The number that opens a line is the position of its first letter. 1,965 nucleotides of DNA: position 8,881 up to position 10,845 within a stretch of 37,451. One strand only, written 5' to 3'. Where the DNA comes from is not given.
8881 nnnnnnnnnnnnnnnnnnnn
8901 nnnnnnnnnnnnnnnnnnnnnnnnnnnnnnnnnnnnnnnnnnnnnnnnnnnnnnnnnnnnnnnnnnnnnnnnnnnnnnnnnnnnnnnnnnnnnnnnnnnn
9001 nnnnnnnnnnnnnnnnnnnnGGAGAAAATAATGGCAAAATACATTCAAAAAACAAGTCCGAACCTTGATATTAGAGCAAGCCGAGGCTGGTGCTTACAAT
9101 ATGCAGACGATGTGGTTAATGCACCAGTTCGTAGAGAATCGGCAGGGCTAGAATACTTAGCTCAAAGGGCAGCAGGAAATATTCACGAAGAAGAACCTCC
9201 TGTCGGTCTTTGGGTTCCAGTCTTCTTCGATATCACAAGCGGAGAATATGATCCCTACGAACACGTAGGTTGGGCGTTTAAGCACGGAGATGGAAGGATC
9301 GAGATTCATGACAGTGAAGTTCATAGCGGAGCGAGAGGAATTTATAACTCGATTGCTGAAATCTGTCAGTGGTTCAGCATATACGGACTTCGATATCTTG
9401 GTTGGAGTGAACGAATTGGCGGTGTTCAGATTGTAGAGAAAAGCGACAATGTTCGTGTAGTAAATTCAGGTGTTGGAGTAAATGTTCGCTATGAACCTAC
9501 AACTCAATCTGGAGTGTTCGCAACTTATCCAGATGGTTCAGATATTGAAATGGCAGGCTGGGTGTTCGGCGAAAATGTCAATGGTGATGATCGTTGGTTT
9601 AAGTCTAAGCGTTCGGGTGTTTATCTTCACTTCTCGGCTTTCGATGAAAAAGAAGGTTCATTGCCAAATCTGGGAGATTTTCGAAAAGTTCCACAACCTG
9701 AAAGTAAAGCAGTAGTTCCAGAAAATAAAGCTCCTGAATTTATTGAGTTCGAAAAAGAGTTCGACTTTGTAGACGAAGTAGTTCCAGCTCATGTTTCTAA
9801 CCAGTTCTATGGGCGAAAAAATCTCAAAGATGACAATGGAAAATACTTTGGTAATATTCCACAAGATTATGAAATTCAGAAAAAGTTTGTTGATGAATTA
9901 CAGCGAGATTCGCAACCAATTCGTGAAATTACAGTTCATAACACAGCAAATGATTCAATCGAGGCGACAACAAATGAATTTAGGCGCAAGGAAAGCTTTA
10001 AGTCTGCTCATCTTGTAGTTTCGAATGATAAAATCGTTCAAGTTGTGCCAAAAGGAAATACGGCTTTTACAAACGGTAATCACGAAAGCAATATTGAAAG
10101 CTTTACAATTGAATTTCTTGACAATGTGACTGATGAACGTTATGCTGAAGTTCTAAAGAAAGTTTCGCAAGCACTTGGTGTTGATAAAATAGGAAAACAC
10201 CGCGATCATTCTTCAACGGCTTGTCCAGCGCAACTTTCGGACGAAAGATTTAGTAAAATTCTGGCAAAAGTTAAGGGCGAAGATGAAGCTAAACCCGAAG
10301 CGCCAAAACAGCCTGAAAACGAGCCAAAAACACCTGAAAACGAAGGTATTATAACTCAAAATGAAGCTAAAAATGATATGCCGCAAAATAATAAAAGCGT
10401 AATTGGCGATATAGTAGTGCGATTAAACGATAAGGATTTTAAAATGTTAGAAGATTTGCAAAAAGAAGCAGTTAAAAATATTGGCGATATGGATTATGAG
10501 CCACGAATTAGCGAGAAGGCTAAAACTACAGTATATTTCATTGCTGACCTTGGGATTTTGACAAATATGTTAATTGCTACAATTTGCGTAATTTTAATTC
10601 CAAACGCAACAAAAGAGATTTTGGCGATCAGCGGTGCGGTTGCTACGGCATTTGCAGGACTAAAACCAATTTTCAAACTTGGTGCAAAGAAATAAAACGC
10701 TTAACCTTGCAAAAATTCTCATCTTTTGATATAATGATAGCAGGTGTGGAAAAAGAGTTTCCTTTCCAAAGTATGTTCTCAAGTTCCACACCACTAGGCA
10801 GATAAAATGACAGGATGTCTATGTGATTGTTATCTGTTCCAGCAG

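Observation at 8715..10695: Lysis cassette without a canonical holin: XhlA-like protein plus an endolysin carrying its own C-terminal double-TM region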

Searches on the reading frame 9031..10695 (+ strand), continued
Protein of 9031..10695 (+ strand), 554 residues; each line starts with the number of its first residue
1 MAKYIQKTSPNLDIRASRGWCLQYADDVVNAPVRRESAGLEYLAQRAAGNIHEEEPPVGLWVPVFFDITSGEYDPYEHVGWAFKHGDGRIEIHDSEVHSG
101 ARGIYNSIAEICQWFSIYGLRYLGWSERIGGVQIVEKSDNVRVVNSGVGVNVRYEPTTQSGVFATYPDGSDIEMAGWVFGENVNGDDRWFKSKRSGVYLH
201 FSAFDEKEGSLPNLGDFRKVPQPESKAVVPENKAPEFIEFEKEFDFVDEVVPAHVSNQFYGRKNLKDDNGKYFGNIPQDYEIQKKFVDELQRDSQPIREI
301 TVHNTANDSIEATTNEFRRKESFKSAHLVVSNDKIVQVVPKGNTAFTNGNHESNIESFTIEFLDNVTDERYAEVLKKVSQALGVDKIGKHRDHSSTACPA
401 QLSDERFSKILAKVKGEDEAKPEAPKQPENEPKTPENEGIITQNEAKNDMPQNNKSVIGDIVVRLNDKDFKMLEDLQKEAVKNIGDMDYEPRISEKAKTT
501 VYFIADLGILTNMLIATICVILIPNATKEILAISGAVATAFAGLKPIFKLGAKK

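Call 76: fold_search(model_id=the predicted structure, library=pdb)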
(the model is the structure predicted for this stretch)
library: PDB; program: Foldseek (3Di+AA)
matches with E <= 10: 537; with E <= 0.001: 18
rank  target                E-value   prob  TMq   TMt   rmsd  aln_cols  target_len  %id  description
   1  3hmb_B                3.1e-05  1.00  0.18  0.58   3.8       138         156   20  Mutant endolysin from Bacillus subtilis (released 2010-06-09)
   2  3rdr                  8.8e-05  1.00  0.18  0.59   3.9       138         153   23  Structure of the catalytic domain of XlyA (released 2011-08-10)
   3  2ar3_B                1.3e-04  1.00  0.19  0.58   4.5       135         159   24  E90A mutant structure of PlyL (released 2006-06-06)
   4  3hmb_A                1.3e-04  1.00  0.19  0.60   3.3       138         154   23  Mutant endolysin from Bacillus subtilis (released 2010-06-09)
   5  8b2s_A                1.5e-04  1.00  0.11  0.26   2.5        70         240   20  GH24 family muramidase from Trichophaea saccata with an SH3-like cell wall binding domain (released 2023-07-19)
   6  1yb0_B                2.0e-04  1.00  0.19  0.59   3.2       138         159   22  Structure of PlyL (released 2005-08-23)
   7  2ar3_A                2.1e-04  1.00  0.19  0.59   3.5       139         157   24  E90A mutant structure of PlyL (released 2006-06-06)
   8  2l47_MODEL_1_A        2.1e-04  1.00  0.20  0.56   6.8       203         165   19  Solution structure of the PlyG catalytic domain (released 2011-10-12)
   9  8b2g_A                2.3e-04  1.00  0.11  0.72   1.9        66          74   29  SH3-like domain from Penicillium virgatum muramidase (released 2023-07-19)
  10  1yb0_A                2.5e-04  1.00  0.19  0.59   4.3       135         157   24  Structure of PlyL (released 2005-08-23)
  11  8b2f_A                3.8e-04  1.00  0.12  0.79   2.2        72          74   21  SH3-like cell wall binding domain of the GH24 family muramidase from Trichophaea saccata in complex with triglycine (released 2023-07-19)
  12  5d74_B                3.8e-04  1.00  0.11  0.24  13.2       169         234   20  The crystal structure of Ly7917 (released 2016-08-17)
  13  4knk_B                5.5e-04  1.00  0.20  0.47   5.2       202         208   12  Crystal structure of Staphylococcus aureus hydrolase AmiA (released 2014-03-12)
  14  6ssc                  6.5e-04  1.00  0.17  0.54   4.7       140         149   16  N-acetylmuramoyl-L-alanine amidase LysC from Clostridium intestinale URNW (released 2020-09-30)
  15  4knl_C                6.9e-04  1.00  0.20  0.47   5.7       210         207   13  Crystal structure of Staphylococcus aureus hydrolase AmiA in complex with its ligand (released 2014-03-12)
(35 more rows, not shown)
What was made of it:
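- On Amidase_2 (PF01510) N-acetylmuramoyl-L-alanine amidase endolysins: Foldseek hits to XlyA (3rdr), PlyL and PlyG at E of 1e-4 to 1e-5 (call 76).
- Closest known: PBSX lysis module xhlA-xhlB-xlyA of Bacillus subtilis. Same: The amidase fold's best matches include XlyA (call 76).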

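Call 98: list_cluster_members(proteins=[P0107, P0144, P0147, P0151, P0153, P0157, P0179, P0082, P0097, P0016])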
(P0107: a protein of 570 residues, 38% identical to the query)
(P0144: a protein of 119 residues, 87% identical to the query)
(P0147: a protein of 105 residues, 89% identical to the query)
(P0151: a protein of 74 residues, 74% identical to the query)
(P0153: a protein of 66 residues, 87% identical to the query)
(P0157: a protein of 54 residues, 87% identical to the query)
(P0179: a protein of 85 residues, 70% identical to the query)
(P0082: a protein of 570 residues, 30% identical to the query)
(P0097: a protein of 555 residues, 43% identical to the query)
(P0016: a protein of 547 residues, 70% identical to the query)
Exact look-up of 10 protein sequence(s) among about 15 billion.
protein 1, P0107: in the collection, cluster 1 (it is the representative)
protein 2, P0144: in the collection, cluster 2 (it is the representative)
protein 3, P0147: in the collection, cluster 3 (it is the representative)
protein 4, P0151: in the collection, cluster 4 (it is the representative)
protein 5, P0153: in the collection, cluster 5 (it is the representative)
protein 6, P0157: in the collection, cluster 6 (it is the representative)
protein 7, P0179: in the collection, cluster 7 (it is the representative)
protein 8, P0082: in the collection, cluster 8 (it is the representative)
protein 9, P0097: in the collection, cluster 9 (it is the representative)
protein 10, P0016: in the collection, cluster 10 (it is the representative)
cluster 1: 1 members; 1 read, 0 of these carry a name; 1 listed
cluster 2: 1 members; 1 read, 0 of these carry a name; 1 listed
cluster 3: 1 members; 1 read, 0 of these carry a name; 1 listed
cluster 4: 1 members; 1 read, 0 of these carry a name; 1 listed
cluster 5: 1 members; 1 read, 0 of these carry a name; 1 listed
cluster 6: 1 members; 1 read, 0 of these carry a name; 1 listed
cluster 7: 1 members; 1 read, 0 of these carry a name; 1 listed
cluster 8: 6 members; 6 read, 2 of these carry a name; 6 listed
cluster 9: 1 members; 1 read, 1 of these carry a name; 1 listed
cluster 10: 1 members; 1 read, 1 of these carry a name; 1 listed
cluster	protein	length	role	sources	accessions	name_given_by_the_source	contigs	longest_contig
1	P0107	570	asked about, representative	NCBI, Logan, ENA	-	-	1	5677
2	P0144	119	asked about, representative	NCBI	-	-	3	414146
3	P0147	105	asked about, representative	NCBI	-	-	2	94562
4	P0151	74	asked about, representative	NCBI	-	-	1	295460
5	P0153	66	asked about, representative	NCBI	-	-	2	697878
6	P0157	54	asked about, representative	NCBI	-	-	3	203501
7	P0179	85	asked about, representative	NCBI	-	-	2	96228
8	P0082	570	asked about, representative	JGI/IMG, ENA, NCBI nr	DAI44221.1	hypothetical protein | MAG TPA: muramidase [Caudoviricetes sp.]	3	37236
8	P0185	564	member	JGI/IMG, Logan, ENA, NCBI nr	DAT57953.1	hypothetical protein | MAG TPA: hypothetical protein [Caudoviricetes sp.]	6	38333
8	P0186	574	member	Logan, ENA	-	-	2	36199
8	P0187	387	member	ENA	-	-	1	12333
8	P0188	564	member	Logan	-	-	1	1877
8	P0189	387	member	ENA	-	-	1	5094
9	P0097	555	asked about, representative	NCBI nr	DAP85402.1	MAG TPA: hypothetical protein [Caudoviricetes sp.]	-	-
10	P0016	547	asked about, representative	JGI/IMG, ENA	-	N-acetylmuramoyl-L-alanine amidase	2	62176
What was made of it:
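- Tried and rejected: The cluster look-up gave no organism names (call 98).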

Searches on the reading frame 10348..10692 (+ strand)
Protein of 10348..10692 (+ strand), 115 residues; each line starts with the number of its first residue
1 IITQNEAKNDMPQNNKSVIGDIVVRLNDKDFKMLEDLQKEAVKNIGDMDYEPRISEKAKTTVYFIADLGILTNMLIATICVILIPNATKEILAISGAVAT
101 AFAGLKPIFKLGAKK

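Call 18: search_protein_representatives(protein=window:10348-10692:+)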
Query: 115 residues. Proteins with E-value up to 0.001 (for the whole library): 19; up to 1e-10: 8; up to 1e-30: 4. The best 19 are listed.
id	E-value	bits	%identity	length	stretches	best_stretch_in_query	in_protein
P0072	2.7e-48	178.6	77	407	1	3-115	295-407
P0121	6.7e-38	145.2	78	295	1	25-115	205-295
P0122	1.0e-36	141.3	83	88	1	30-115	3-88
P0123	2.1e-34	133.9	64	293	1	9-115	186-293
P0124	3.1e-26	107.7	89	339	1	51-115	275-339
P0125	1.5e-16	76.5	73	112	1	53-114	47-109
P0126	6.2e-13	64.9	38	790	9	57-81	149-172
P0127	4.2e-11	59.1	40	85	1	33-115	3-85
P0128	1.3e-07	47.8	37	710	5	66-101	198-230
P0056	1.6e-07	47.6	32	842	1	11-114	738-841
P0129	6.1e-06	42.5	30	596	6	9-89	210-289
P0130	1.4e-05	41.4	44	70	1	49-115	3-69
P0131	1.8e-05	41.0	28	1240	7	44-101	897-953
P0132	2.4e-05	40.6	28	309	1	22-115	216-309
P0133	4.1e-05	39.8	26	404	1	16-115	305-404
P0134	1.2e-04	38.3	36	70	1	49-115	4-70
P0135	5.5e-04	36.2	39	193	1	44-115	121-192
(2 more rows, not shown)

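Call 20: search_protein_families(library=pfam, proteins=[P0122, P0127, P0130, P0134, P0135, window:10348-10692:+], max_evalue=1)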
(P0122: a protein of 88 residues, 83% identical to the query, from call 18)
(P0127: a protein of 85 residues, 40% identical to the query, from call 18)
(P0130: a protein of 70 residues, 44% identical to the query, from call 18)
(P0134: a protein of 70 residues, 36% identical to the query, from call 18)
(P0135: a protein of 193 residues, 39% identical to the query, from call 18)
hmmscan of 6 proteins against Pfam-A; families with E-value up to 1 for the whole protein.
P0122 (88 aa): 2 families
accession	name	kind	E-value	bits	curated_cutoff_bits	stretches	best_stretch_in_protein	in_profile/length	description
PF22990.1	ABHD16_N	-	0.14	12.7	27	1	19-72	20-71/125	Phosphatidylserine Lipase ABHD16 N-terminal domain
PF05151.17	PsbM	-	0.4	11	24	1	48-59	8-19/31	Photosystem II reaction centre M protein (PsbM)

P0127 (85 aa): 3 families
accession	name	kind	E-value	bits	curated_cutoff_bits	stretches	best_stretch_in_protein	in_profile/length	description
PF09918.14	DUF2148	-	0.054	13.9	25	1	34-75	8-49/68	Uncharacterized protein containing a ferredoxin domain (DUF2148)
PF16013.10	DUF4781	-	0.071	12.4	27.9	1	19-72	73-132/310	Domain of unknown function (DUF4781)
PF15125.11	TMEM238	-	0.12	13.1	27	1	31-77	4-50/64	TMEM238 protein family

P0130 (70 aa): 0 families

P0134 (70 aa): 0 families

P0135 (193 aa): 3 families
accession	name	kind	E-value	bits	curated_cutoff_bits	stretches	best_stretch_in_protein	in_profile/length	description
PF03938.19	OmpH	-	0.0042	17.7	32.4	1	41-144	26-129/141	Outer membrane protein (OmpH-like)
PF15819.10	Fibin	-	0.42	10.8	27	1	27-122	66-164/190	Fin bud initiation factor homologue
PF04889.17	Cwf_Cwc_15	-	0.61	10.3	30.4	1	18-106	92-182/244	Cwf15/Cwc15 cell cycle control protein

window:10348-10692:+ (115 aa): 0 families

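Call 21: search_protein_families(library=phrogs, proteins=[P0122, P0127, P0130, P0134, P0135, window:10348-10692:+], max_evalue=1)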
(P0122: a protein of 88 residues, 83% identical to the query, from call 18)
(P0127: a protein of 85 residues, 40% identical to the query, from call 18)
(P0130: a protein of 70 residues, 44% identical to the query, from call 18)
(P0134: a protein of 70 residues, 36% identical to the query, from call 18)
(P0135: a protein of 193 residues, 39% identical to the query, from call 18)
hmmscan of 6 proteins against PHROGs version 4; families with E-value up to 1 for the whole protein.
P0122 (88 aa): 1 family
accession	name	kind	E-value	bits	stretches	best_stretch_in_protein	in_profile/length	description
phrog_17300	-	tail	0.052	12.9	1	7-84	249-325/900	tail length tape measure protein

P0127 (85 aa): 1 family
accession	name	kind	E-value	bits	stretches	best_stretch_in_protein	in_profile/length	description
phrog_13738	-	moron, auxiliary metabolic gene and host takeover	0.12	13.7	1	25-81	17-79/94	membrane protein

P0130 (70 aa): 2 families
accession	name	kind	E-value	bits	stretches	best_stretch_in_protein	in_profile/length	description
phrog_22482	-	unknown function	0.14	13.7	1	14-47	15-45/95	-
phrog_9541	-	unknown function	0.16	12.9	1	14-37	3-26/67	-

P0134 (70 aa): 1 family
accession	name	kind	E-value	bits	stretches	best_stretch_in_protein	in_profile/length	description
phrog_35124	-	unknown function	0.099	13.7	1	12-43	4-34/50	-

P0135 (193 aa): 7 families
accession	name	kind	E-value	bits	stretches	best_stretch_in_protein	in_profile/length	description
phrog_16981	-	unknown function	0.022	15.3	1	20-145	143-270/299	-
phrog_38711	-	unknown function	0.18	11.3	1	25-116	9-102/568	-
phrog_14021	-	unknown function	0.23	12.5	1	101-145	7-56/69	-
phrog_3904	-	tail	0.51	9.5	1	44-147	81-184/1086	tail fiber protein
phrog_11671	-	unknown function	0.59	11.2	1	24-103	52-134/146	-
phrog_18347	-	unknown function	0.69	10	1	27-110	278-359/397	-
phrog_369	-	unknown function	0.7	11.4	0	143-180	4-38/56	-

window:10348-10692:+ (115 aa): 2 families
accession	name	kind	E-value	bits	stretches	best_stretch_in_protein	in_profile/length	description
phrog_26672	-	head and packaging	0.13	11.7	1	9-59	498-548/679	virion structural protein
phrog_2879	-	lysis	0.2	12.9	1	53-101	4-50/136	holin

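Call 22: search_protein_families(library=ncbifam, proteins=[P0122, P0127, P0130, P0134, P0135], max_evalue=1)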
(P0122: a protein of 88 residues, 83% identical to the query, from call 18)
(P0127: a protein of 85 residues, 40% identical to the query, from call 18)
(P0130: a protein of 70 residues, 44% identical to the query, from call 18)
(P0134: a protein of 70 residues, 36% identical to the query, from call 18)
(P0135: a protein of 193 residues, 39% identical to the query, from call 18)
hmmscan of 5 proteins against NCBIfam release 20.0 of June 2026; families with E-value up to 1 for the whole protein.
P0122 (88 aa): 2 families
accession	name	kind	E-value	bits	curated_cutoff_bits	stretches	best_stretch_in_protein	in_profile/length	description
NF033634.1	SLATT_1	domain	0.012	15.6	41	1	28-84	17-77/132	SLATT domain-containing protein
NF011150.0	PRK14560.1-1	equivalog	0.054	13.3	217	1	7-57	15-64/155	putative RNA-binding protein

P0127 (85 aa): 3 families
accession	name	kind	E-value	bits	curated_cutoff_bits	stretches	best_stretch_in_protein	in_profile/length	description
NF007476.0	PRK10062.1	equivalog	0.0092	15.3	475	1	46-85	75-114/303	hypothetical protein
NF053684.1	esterase_mleBCA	exception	0.06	12.5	570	1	35-69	96-130/281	BCA family alpha/beta fold macrolide esterase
NF033634.1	SLATT_1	domain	0.16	11.9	41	1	26-80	18-76/132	SLATT domain-containing protein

P0130 (70 aa): 1 family
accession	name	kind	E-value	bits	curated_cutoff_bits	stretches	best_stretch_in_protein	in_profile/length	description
NF033634.1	SLATT_1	domain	0.0069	16.3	41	1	16-65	23-77/132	SLATT domain-containing protein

P0134 (70 aa): 1 family
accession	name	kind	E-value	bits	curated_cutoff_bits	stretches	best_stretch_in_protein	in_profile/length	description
NF033634.1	SLATT_1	domain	0.044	13.7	41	1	10-67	17-78/132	SLATT domain-containing protein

P0135 (193 aa): 3 families
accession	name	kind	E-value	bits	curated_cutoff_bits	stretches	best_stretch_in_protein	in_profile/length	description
TIGR02794.1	tolA_full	equivalog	0.1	11.8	59.45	1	16-115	137-250/362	cell envelope integrity protein TolA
NF010738.0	PRK14140.1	equivalog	0.2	11.4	137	1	42-126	14-98/191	nucleotide exchange factor GrpE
NF007065.0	PRK09510.1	equivalog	0.83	8.6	213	0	13-109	131-228/387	cell envelope integrity protein TolA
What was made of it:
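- The hairpin matches no holin family in Pfam, PHROGs or NCBIfam (calls 20-22).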

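Call 23: find_encoding_contigs(protein=P0127, flank=4000, max_places=4)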
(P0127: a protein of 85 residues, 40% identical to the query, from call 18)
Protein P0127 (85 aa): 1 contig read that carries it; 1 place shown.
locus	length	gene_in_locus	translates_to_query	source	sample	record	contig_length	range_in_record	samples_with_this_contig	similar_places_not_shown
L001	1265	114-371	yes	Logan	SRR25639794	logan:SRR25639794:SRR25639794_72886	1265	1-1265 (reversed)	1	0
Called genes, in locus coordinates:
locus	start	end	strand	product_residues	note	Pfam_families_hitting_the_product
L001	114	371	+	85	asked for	-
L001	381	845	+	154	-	-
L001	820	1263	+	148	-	?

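Call 24: find_encoding_contigs(protein=P0130, flank=4000, max_places=4)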
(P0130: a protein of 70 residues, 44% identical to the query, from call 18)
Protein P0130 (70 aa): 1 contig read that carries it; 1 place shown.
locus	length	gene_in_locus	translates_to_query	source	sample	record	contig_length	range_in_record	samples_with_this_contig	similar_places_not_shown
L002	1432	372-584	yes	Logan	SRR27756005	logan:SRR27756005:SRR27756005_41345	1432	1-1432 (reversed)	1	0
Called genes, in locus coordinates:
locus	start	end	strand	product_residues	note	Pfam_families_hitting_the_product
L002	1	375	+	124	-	?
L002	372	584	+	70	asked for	-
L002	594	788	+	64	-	-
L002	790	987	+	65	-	-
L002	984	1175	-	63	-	-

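Call 45: find_encoding_contigs(protein=P0122, flank=5000, max_places=3)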
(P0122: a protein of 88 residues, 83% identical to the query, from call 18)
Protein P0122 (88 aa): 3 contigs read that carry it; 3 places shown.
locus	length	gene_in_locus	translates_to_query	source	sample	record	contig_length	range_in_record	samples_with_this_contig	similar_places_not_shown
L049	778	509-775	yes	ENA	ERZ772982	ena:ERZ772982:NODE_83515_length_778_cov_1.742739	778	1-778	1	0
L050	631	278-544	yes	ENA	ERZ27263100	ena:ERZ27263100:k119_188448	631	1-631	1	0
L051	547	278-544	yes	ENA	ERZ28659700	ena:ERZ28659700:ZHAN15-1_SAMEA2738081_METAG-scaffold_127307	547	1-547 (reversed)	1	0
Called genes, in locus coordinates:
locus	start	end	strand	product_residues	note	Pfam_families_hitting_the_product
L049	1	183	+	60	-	?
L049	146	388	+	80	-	-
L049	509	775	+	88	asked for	-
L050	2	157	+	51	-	?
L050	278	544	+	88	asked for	-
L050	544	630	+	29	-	?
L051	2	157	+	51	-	?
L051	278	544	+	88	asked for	-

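Call 46: find_encoding_contigs(protein=P0134, flank=5000, max_places=3)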
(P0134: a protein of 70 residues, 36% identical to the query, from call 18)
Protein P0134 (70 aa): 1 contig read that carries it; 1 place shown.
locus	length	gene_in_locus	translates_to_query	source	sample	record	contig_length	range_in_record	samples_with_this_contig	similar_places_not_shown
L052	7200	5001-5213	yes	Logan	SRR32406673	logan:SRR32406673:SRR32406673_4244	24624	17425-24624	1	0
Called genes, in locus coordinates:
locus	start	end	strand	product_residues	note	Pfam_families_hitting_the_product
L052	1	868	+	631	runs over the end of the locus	-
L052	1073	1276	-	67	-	-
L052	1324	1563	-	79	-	-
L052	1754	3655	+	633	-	PF05895:DUF859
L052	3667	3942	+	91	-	-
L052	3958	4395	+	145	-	-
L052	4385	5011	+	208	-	PF08460:SH3_5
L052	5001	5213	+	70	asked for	-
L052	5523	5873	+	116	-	-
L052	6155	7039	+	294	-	PF00589:Phage_integrase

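Call 47: find_encoding_contigs(protein=P0135, flank=5000, max_places=3)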
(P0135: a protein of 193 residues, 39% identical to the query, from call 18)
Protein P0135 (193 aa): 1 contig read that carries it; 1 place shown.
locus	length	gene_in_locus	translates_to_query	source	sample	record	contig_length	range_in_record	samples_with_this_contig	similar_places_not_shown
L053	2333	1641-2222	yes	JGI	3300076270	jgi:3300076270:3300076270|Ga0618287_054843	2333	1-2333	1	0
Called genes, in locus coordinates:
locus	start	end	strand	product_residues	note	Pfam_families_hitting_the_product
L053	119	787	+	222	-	-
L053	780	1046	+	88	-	-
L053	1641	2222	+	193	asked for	-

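Call 92: search_protein_families(library=padloc, proteins=[P0130, P0134], max_evalue=1)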
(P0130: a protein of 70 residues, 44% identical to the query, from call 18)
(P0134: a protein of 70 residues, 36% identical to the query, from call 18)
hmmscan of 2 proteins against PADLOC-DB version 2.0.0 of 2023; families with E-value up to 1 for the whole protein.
P0130 (70 aa): 0 families

P0134 (70 aa): 0 families
